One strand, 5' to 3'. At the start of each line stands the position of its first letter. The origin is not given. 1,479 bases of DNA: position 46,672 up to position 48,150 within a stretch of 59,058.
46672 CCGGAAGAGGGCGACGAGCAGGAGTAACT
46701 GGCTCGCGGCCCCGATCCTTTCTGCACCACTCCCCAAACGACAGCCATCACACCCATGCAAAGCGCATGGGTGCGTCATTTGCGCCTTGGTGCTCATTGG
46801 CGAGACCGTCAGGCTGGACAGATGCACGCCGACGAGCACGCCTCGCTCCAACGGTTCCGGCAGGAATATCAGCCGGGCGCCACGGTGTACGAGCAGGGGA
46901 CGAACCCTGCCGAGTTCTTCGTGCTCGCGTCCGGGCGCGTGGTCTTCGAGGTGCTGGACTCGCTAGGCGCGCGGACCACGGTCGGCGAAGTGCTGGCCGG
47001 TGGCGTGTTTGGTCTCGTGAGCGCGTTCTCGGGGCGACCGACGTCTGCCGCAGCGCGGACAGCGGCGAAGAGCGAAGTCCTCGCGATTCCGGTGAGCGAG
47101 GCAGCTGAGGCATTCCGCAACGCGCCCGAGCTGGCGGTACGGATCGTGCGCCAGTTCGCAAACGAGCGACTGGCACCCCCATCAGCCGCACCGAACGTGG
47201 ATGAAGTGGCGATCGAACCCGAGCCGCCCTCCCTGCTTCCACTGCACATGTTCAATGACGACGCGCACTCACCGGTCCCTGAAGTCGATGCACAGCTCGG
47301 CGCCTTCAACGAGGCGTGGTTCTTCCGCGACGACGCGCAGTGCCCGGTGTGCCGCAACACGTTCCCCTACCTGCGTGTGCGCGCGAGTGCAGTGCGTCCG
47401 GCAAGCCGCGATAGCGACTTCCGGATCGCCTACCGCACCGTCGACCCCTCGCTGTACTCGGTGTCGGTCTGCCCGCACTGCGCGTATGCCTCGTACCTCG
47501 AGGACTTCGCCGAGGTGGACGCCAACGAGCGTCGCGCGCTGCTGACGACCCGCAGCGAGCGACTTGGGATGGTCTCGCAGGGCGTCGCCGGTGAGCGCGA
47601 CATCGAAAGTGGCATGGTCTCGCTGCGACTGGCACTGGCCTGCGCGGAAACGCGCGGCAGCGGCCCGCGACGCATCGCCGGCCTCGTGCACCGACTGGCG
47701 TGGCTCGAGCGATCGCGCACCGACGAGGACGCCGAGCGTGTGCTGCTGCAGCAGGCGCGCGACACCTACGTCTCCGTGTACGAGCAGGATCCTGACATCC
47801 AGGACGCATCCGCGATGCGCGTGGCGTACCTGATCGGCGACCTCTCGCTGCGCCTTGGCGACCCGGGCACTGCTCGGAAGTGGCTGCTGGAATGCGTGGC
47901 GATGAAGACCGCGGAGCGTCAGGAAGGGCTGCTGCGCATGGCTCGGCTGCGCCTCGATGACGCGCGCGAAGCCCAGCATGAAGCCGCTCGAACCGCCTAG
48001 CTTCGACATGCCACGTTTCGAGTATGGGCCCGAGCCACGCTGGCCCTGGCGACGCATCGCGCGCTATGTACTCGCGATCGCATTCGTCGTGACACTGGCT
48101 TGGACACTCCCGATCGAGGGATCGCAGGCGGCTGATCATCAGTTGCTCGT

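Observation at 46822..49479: Uncharacterised candidate signalling cluster: cNMP-binding/DUF2225 fusion, TM-anchored beta-propeller, and a double C-x2-C-x4-C-x2-H protein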

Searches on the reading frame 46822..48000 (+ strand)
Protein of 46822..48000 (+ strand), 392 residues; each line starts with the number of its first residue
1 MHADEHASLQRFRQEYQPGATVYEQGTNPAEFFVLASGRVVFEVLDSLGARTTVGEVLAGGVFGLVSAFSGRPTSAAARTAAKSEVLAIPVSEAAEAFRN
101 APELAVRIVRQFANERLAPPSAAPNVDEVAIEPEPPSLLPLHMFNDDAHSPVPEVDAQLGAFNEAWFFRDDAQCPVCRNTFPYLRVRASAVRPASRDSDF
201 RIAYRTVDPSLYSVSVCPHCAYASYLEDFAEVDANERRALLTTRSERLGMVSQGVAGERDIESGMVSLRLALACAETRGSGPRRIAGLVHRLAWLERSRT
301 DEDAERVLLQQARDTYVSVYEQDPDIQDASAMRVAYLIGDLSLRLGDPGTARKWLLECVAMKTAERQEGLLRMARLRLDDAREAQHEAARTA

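Call 3: search_protein_families(library=pfam, proteins=[window:46822-48000:+], max_evalue=0.1)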
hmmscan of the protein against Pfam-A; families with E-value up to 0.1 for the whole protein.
window:46822-48000:+ (392 aa): 3 families
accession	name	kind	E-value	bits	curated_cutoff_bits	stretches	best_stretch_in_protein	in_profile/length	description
PF09986.15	DUF2225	-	2e-43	149.1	21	1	169-376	3-209/214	Uncharacterized protein conserved in bacteria (DUF2225)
PF00027.35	cNMP_binding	-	4e-14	52.8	27.5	1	14-98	2-86/89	Cyclic nucleotide-binding domain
PF12760.12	Zn_ribbon_IS1595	-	0.092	13.2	25.4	0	162-186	9-32/46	Transposase zinc-ribbon domain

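Call 14: find_homologous_proteins(query=window:46822-48000:+)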
Query window:46822-48000:+ (392 aa): 85 proteins with E <= 0.001 among 8000 candidates.
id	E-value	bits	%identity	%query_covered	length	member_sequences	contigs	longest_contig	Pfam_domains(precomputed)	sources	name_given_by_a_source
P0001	2.0e-254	861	100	100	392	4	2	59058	PF09986.16,PF00027.36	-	-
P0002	1.0e-178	612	72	98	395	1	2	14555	PF09986.16,PF00027.36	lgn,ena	-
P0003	2.5e-178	611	73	100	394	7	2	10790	PF09986.16,PF00027.36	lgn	-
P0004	3.7e-176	604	72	100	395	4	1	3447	PF09986.16,PF00027.36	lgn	-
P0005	5.9e-173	593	71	100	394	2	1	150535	PF09986.16,PF00027.36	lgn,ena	-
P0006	9.1e-148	510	64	97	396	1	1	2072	PF09986.16,PF00027.36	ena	-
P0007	8.6e-143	494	62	97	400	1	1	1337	PF09986.16,PF00027.36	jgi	jgi:uncharacterized protein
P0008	2.6e-142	492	60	97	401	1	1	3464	PF09986.16,PF00027.36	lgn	-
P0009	3.6e-128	446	57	99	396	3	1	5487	PF09986.16,PF00027.36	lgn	-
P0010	4.7e-109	383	51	97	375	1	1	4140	PF09986.16,PF00027.36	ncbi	-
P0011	2.9e-104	367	49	99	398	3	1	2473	PF09986.16,PF00027.36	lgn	-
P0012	7.6e-102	359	49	95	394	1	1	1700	PF09986.16,PF00027.36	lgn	-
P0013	8.4e-102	359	51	97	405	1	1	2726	PF09986.16,PF00027.36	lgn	-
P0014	7.1e-101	356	51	97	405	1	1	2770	PF09986.16,PF00027.36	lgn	-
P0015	2.8e-96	341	47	97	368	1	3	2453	PF09986.16,PF00027.36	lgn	-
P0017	2.1e-92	328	47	95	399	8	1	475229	PF09986.16,PF00027.36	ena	-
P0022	6.2e-89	317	46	96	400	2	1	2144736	PF09986.16,PF00027.36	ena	-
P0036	4.0e-80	288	42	95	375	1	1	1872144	PF09986.16,PF00027.36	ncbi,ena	-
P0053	1.1e-74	270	40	97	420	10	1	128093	PF09986.16,PF00027.36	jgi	jgi:uncharacterized protein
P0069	1.6e-67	246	36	96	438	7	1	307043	PF09986.16,PF00027.36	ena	-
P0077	9.9e-23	99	32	58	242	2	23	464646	PF09986.16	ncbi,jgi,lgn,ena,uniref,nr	ncbi:DUF2225 domain-containing protein [Anaerospora hongkongensis]|uniref:DUF2225 domain-containing 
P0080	7.8e-19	86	29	55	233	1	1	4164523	PF09986.16,PF00515.35,PF13181.13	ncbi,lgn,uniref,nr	ncbi:DUF2225 domain-containing protein [Bacillus massilinigeriensis]|uniref:DUF2225 domain-containin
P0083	1.0e-16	79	30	54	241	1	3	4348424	PF09986.16,PF00515.35,PF13176.13,PF13181.13,PF07719.24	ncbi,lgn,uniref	ncbi:DUF2225 domain-containing protein [Brevibacillus sp. TJ4]|uniref:DUF2225 domain-containing prot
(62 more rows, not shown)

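Call 21: find_encoding_contigs(protein=P0022, flank=8000, max_places=2)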
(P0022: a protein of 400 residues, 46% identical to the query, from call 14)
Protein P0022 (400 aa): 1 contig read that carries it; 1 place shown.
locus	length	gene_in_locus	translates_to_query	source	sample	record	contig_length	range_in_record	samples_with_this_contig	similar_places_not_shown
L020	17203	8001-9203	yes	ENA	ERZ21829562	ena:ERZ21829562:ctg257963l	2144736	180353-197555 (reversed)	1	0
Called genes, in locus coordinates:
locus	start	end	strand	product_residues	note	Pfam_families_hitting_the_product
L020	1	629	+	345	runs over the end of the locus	PF03448:MgtE_N (faint), PF14842:FliG_N, PF14841:FliG_M, PF01706:FliG_C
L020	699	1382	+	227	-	PF02108:FliH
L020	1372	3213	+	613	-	PF02874:ATP-synt_ab_N (weak), PF00006:ATP-synt_ab, PF18269:T3SS_ATPase_C (faint), PF02050:FliJ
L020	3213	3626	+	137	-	PF00460:Flg_bb_rod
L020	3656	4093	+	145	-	PF00460:Flg_bb_rod, PF06429:Flg_bbr_C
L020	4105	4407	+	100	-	PF02049:FliE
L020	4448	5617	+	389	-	PF02120:Flg_hook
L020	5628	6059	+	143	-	PF03963:FlgD, PF13861:FLgD_tudor (weak)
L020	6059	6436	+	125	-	PF12611:Flagellar_put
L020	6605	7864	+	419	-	PF22692:LlgE_F_G_D1, PF07559:FlgE_D2, PF06429:Flg_bbr_C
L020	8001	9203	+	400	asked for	PF00027:cNMP_binding, PF09986:DUF2225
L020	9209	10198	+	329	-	PF22494:choice_anch_I (faint)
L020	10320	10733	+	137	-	-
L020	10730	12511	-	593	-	PF00795:CN_hydrolase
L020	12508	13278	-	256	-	PF10370:Rv2993c-like_N, PF01557:FAA_hydrolase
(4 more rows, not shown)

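Call 22: find_encoding_contigs(protein=P0077, flank=8000, max_places=3)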
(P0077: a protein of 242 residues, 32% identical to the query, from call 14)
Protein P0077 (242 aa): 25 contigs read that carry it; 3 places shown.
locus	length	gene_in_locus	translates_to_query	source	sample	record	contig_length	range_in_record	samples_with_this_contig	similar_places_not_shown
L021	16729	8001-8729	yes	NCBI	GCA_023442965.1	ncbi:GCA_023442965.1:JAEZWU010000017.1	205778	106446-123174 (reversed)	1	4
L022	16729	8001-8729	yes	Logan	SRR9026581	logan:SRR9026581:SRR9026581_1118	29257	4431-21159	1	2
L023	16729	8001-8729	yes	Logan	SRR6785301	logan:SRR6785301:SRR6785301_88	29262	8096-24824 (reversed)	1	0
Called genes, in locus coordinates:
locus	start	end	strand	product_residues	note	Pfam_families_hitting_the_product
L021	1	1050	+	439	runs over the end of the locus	PF01547:SBP_bac_1, PF13416:SBP_bac_8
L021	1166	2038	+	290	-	PF00528:BPD_transp_1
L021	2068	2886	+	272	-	PF00528:BPD_transp_1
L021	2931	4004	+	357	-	PF00005:ABC_tran, PF02463:SMC_N (weak), PF17912:OB_MalK, PF08402:TOBE_2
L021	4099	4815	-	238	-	-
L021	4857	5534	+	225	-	PF09335:VTT_dom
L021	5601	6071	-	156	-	PF00582:Usp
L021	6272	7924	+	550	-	PF02878:PGM_PMM_I, PF02879:PGM_PMM_II, PF02880:PGM_PMM_III, PF00408:PGM_PMM_IV (weak)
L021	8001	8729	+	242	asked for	PF09986:DUF2225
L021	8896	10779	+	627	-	PF00672:HAMP (faint), PF00989:PAS, PF08448:PAS_4, PF13188:PAS_8 (weak), PF13426:PAS_9, PF00512:HisKA, PF02518:HATPase_c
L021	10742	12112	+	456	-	PF00004:AAA (faint), PF00072:Response_reg, PF00158:Sigma54_activat, PF14532:Sigma54_activ_2, PF07728:AAA_5, PF25601:AAA_lid_14, PF02954:HTH_8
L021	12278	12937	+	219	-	PF01144:CoA_trans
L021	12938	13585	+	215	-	PF01144:CoA_trans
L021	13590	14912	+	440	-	PF02667:SCFA_trans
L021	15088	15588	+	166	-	PF04290:DctQ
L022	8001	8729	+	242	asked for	PF09986:DUF2225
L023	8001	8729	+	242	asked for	PF09986:DUF2225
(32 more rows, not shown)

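Call 30: search_solved_structures(query=window:46822-48000:+, max_evalue=1, show_alignments=2)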
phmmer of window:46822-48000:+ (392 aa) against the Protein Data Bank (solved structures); distinct sequences matched with E-value up to 1: 18.
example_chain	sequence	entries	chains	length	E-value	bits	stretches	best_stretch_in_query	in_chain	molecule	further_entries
7pza_A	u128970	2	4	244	0.0033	19.7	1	13-110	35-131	Putative cAMP-binding protein-catabolite gene activator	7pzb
8h3v_X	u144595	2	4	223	0.0036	19.6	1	16-115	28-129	NtcA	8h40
3la2_A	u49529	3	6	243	0.0043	19.3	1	16-115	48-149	Global nitrogen regulator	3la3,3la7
2gau_A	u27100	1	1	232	0.025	16.9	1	18-98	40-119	transcriptional regulator, Crp/Fnr family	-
2xgx_A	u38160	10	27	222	0.028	16.7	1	14-110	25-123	GLOBAL NITROGEN REGULATOR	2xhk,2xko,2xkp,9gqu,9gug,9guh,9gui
3h3z_A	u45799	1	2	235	0.052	15.8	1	10-109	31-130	Cyclic nucleotide-binding protein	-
3fx3_A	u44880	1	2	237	0.054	15.8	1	10-109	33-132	Cyclic nucleotide-binding protein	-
9x0c_B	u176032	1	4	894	0.3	13.3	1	13-89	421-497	Probable potassium channel AKT5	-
9x0b_A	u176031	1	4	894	0.31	13.2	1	14-89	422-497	Probable potassium channel AKT5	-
6v1x_A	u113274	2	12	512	0.35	13.1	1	16-94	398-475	Potassium channel KAT1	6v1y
6dt4_A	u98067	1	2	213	0.38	13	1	15-116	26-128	Cyclic AMP receptor protein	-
7fcv_A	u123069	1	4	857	0.48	12.6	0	13-87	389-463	Potassium channel AKT1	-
7t4x_A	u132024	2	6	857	0.48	12.6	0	13-87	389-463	Potassium channel AKT1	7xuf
7wsw_A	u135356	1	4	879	0.5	12.6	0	13-87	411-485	Potassium channel AKT1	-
7wm1_A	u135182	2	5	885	0.51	12.5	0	13-87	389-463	Potassium channel AKT1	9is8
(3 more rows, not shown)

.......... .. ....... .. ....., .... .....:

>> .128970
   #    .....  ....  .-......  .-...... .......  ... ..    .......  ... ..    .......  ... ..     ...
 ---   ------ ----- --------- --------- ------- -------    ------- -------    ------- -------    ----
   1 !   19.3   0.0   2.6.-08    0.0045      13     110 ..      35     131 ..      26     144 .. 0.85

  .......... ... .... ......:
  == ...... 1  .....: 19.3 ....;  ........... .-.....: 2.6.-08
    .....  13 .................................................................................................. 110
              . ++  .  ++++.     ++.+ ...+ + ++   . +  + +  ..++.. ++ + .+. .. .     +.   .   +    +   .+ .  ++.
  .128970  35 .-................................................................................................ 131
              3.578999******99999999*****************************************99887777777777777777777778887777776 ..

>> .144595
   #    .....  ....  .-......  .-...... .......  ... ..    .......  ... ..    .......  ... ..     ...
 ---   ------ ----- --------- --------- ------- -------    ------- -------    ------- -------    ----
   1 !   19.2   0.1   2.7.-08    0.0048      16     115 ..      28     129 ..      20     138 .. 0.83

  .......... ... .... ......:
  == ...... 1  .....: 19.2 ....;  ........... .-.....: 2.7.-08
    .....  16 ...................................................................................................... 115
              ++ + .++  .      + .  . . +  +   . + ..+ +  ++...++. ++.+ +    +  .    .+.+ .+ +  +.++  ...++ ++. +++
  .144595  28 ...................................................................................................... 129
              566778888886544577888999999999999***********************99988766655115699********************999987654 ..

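Call 46: predict_structure(alignment_id=A1)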
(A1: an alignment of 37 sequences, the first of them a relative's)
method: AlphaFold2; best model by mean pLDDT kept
length: 392 residues; sequences in the alignment: 37
mean_pLDDT: 87.9   pTM: 0.64
mean pLDDT of the five models: 87.9, 87.5, 87.5, 86.8, 86.5
residues with pLDDT >= 90: 300; 70-90: 46; 50-70: 13; < 50: 33
segments of 3 or more residues with pLDDT < 50: 116-132, 134-148
pLDDT, mean of each block of 10 residues (from residue 1): 79 97 96 96 87 91 93 94 97 97 92 55 40 42 43 66 94 95 93 82 90 95 94 95 96 87 96 97 95 95 98 98 92 96 97 98 90 96 95 81
secondary structure, 60 per line:
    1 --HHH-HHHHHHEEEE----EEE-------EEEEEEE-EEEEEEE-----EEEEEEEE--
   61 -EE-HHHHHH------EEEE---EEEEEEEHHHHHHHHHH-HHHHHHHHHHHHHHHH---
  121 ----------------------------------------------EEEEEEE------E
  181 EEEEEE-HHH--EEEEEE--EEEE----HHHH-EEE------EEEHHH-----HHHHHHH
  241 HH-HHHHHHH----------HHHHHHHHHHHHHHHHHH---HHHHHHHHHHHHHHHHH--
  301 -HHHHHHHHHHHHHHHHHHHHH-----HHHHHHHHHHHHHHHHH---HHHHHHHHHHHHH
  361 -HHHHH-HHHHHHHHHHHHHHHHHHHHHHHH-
elements in order: H7-12 E13-16 E21-23 E31-37 E39-45 E51-58 H65-70 E77-80 E84-90 H91-100 H102-117 E167-173 E180-186 E193-198 E201-204 H209-212 E214-216 E223-225 H234-242 H244-250 H261-278 H282-298 H302-322 H328-344 H348-360 H362-366 H368-391

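Call 51: fold_search(model_id=the predicted structure, library=pdb)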
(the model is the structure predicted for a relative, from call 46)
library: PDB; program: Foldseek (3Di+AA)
matches with E <= 10: 1667; with E <= 0.001: 321
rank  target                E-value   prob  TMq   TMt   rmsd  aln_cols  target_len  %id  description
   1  7ff9_E                2.4e-06  1.00  0.26  0.49   3.9       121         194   21  Pseudomonas aeruginosa Virulence Factor Regulator with cAMP ligand and Cl(triethylphosphine)gold(I) (released 2022-07-27)
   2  7pzb_A                2.4e-06  1.00  0.26  0.42   4.9       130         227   18  Structure of the Clr-cAMP-DNA complex (released 2022-11-02)
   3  4i02_C                2.6e-06  1.00  0.24  0.46   2.2       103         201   21  structure of the mutant Catabolite gene activator protein V140A (released 2013-10-30)
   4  3rou_A                2.8e-06  1.00  0.26  0.48   3.6       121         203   20  Domain-domain flexibility leads to allostery within the camp receptor protein (CRP) (released 2012-05-02)
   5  2oz6                  2.8e-06  1.00  0.27  0.50   4.0       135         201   21  Crystal Structure of Virulence Factor Regulator from Pseudomonas aeruginosa in complex with cAMP (released 2008-03-04)
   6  7ff9_A                2.8e-06  1.00  0.24  0.46   8.8       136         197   21  Pseudomonas aeruginosa Virulence Factor Regulator with cAMP ligand and Cl(triethylphosphine)gold(I) (released 2022-07-27)
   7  3kcc_A                3.1e-06  1.00  0.24  0.46   2.2       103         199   21  Crystal structure of D138L mutant of Catabolite Gene Activator Protein (released 2009-11-17)
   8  4i0b_B                3.2e-06  1.00  0.24  0.46   2.2       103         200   21  structure of the mutant Catabolite gene activator protein H160L (released 2013-10-30)
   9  3ryp_A                3.2e-06  1.00  0.24  0.45   2.4       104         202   23  Domain-domain flexibility leads to allostery within the camp receptor protein (CRP) (released 2012-05-02)
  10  3i54_C                3.2e-06  1.00  0.25  0.45   6.0       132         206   20  Crystal structure of MtbCRP in complex with cAMP (released 2009-09-08)
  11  3qop_A                3.4e-06  1.00  0.24  0.46   2.2       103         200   21  Domain-domain flexibility leads to allostery within the camp receptor protein (CRP) (released 2012-04-04)
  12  4ev0_A                3.4e-06  1.00  0.25  0.43   5.2       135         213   24  Crystal Structure of Thermus thermophilus Catabolite Activator Protein (released 2012-06-20)
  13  6dt4_B                3.5e-06  1.00  0.24  0.46   2.4       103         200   22  1.8 Angstrom Resolution Crystal Structure of cAMP-Regulatory Protein from Yersinia pestis in Complex with cAMP (released 2018-06-27)
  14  1g6n_B                3.7e-06  1.00  0.24  0.46   2.2       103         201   21  2.1 ANGSTROM STRUCTURE OF CAP-CAMP (released 2000-12-15)
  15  7few_A                3.9e-06  1.00  0.27  0.47   4.1       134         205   22  Pseudomonas aeruginosa Virulence Factor Regulator with cAMP ligand and auranofin gold analogues (released 2022-07-27)
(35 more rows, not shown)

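Call 52: find_encoding_contigs(protein=P0036, flank=5000, max_places=1)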
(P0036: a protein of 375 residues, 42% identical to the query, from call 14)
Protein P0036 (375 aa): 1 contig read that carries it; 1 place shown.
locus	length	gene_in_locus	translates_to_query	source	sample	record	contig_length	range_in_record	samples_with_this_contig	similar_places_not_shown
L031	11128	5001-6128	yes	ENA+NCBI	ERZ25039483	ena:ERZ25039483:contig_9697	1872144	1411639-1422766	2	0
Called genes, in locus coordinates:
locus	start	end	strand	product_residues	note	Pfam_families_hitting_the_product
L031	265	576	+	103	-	PF02049:FliE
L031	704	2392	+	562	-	-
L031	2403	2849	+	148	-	PF03963:FlgD, PF13861:FLgD_tudor (weak)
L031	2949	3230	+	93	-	PF12611:Flagellar_put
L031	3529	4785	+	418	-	PF00460:Flg_bb_rod, PF22692:LlgE_F_G_D1, PF07559:FlgE_D2, PF06429:Flg_bbr_C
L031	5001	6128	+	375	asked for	PF00027:cNMP_binding, PF09986:DUF2225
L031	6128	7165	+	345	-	-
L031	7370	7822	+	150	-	-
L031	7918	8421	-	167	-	PF04978:MST (weak), PF11716:MDMPI_N, PF12867:DinB_2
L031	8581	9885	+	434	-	PF01406:tRNA-synt_1e, PF09334:tRNA-synt_1g (faint), PF00133:tRNA-synt_1 (weak)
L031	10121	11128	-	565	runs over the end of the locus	PF00343:Phosphorylase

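Call 53: find_encoding_contigs(protein=P0069, flank=5000, max_places=1)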
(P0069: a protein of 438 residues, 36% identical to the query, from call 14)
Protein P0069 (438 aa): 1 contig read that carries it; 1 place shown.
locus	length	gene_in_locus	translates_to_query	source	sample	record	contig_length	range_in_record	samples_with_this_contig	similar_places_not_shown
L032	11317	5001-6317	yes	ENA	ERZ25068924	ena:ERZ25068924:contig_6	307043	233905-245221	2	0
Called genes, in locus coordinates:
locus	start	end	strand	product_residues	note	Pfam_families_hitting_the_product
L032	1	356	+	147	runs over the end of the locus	PF00460:Flg_bb_rod, PF06429:Flg_bbr_C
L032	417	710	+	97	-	-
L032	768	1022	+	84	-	-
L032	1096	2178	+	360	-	PF02120:Flg_hook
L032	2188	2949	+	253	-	PF03963:FlgD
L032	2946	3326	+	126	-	PF12611:Flagellar_put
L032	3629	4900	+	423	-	PF00460:Flg_bb_rod, PF22692:LlgE_F_G_D1, PF07559:FlgE_D2, PF06429:Flg_bbr_C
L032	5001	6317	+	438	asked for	PF00027:cNMP_binding, PF09986:DUF2225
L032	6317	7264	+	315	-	-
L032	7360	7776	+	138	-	-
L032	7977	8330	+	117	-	PF01527:HTH_Tnp_1, PF13384:HTH_23 (weak), PF13518:HTH_28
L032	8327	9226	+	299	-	PF13276:HTH_21, PF00665:rve (weak), PF13683:rve_3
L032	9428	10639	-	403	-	PF06559:DCD_N, PF22769:DCD, PF22569:DCD_C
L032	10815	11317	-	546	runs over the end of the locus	PF00795:CN_hydrolase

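Call 54: find_encoding_contigs(protein=P0053, flank=5000, max_places=1)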
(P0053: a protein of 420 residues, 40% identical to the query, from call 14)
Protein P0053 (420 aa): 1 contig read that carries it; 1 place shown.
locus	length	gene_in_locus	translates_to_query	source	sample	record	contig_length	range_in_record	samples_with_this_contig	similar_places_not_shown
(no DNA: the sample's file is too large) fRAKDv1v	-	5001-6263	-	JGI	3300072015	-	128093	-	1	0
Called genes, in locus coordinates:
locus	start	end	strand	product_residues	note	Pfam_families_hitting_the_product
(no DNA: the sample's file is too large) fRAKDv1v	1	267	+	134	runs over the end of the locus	PF00460:Flg_bb_rod (weak)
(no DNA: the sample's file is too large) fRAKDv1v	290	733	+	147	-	PF00460:Flg_bb_rod (weak), PF06429:Flg_bbr_C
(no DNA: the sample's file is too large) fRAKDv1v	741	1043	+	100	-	-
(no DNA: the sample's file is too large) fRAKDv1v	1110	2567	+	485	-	PF02120:Flg_hook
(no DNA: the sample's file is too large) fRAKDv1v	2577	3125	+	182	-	PF03963:FlgD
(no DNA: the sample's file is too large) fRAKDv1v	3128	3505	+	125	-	PF12611:Flagellar_put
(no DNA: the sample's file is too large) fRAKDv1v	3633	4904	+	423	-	PF00460:Flg_bb_rod (weak), PF22692:LlgE_F_G_D1, PF07559:FlgE_D2, PF06429:Flg_bbr_C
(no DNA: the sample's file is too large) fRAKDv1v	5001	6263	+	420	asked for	PF00027:cNMP_binding, PF09986:DUF2225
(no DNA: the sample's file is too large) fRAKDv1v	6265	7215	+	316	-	PF08450:SGL (faint), PF01436:NHL (faint)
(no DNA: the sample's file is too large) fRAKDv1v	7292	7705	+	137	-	-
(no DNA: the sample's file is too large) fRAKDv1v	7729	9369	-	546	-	PF00795:CN_hydrolase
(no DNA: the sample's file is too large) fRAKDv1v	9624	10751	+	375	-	PF01406:tRNA-synt_1e, PF09334:tRNA-synt_1g (faint), PF00133:tRNA-synt_1, PF09190:DALR_2 (weak)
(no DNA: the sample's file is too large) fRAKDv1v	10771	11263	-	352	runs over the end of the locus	PF00296:Bac_luciferase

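Call 55: find_encoding_contigs(protein=P0017, flank=5000, max_places=1)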
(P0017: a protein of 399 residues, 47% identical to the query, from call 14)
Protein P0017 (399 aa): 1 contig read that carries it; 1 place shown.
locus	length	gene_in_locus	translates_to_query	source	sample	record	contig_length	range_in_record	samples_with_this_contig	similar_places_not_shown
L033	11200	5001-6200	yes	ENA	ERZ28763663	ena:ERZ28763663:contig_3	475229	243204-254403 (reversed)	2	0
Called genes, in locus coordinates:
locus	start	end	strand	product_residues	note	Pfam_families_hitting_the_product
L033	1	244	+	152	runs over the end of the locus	PF02050:FliJ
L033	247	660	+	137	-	PF00460:Flg_bb_rod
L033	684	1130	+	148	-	PF00460:Flg_bb_rod, PF06429:Flg_bbr_C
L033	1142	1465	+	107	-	-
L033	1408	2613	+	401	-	PF02120:Flg_hook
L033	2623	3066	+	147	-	PF03963:FlgD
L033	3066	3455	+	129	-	PF12611:Flagellar_put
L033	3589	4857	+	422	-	PF00460:Flg_bb_rod (weak), PF22692:LlgE_F_G_D1, PF07559:FlgE_D2, PF06429:Flg_bbr_C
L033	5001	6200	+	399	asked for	PF00027:cNMP_binding, PF09986:DUF2225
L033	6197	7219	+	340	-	PF01436:NHL (faint)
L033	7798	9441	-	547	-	PF00795:CN_hydrolase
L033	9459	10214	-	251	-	PF10370:Rv2993c-like_N, PF01557:FAA_hydrolase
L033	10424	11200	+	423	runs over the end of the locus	PF01406:tRNA-synt_1e, PF09334:tRNA-synt_1g (faint), PF00133:tRNA-synt_1 (faint), PF09190:DALR_2 (weak)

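Call 56: search_protein_families(library=ncbifam, proteins=[window:46822-48000:+], max_evalue=0.1)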
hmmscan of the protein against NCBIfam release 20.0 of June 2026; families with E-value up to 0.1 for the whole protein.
window:46822-48000:+ (392 aa): 6 families
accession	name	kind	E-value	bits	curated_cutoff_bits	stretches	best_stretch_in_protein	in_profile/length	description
NF041163.2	encap_f2b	equivalog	5.1e-06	25.9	400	1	13-112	97-197/450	family 2B encapsulin nanocompartment shell protein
NF006901.0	PRK09392.1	equivalog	9.4e-05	21.8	211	1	11-113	30-131/236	transcriptional activator FtrB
NF050815.1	TransActFtrBCaul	equivalog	0.00055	19.3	300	1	12-103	33-123/251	transcriptional activator FtrB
NF008732.0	PRK11753.1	equivalog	0.00098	18.6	266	1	13-117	25-129/214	cAMP-activated global transcriptional regulator CRP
TIGR03896.1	cyc_nuc_ocin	subfamily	0.0018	17.7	161.05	1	18-114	15-115/317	bacteriocin-type transport-associated protein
NF058543.1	ActPatMycb56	equivalog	0.0096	14.8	460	1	16-118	24-123/317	acetyltransferase Pat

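Call 57: search_solved_structures(query=A1, max_evalue=10)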
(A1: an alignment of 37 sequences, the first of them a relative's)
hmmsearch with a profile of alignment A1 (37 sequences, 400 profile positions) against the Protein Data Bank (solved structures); distinct sequences matched with E-value up to 10: 212 (the best 60 are shown).
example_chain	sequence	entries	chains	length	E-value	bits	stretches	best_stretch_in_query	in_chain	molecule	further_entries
2pqq_A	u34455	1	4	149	6.4e-13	51.4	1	16-125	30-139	Putative transcriptional regulator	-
4ev0_A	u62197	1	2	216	1.3e-11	47.1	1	11-122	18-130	Transcription regulator, Crp family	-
3j4q_B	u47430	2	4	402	2.3e-11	46.3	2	19-97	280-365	cAMP-dependent protein kinase type II-alpha regulatory subunit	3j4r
1cx4_A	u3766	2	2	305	2.6e-11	46.1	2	19-98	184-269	CAMP-DEPENDENT PROTEIN KINASE REGULATORY SUBUNIT TYPE II BETA | cAMP-dependent protein kinase type II-beta regulatory subunit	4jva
7pza_A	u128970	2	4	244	4.1e-11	45.4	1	18-125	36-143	Putative cAMP-binding protein-catabolite gene activator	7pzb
3tnp_B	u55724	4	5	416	4.7e-11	45.3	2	19-98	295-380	cAMP-dependent protein kinase type II-beta regulatory subunit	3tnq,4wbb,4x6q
6wjf_C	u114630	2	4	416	6.4e-11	44.8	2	19-98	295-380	cAMP-dependent protein kinase type II-beta regulatory subunit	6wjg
2qvs_B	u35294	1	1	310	7.3e-11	44.6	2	19-97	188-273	cAMP-dependent protein kinase type II-alpha regulatory subunit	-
9d2f_b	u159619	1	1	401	1.3e-10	43.8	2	19-97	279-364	cAMP-dependent protein kinase type II-alpha regulatory subunit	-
3of1_A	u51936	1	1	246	1.7e-10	43.4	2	18-93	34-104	cAMP-dependent protein kinase regulatory subunit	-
4x6r_B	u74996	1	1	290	3.4e-10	42.4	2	14-96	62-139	cAMP-dependent protein kinase type I-alpha regulatory subunit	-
2qcs_B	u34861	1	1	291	3.5e-10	42.4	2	14-96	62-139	cAMP-dependent protein kinase type I-alpha regulatory subunit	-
5jr7_B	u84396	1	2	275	3.6e-10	42.3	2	14-96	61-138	cAMP-dependent protein kinase type I-alpha regulatory subunit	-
1ne4_A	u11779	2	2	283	4.1e-10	42.2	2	14-96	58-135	cAMP-dependent protein kinase type I-alpha regulatory chain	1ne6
1rgs_A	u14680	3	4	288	4.3e-10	42.1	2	14-96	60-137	CAMP DEPENDENT PROTEIN KINASE | cAMP-dependent protein kinase type I-alpha regulatory chain | cAMP-dependent protein kinase type I-alpha regulatory subunit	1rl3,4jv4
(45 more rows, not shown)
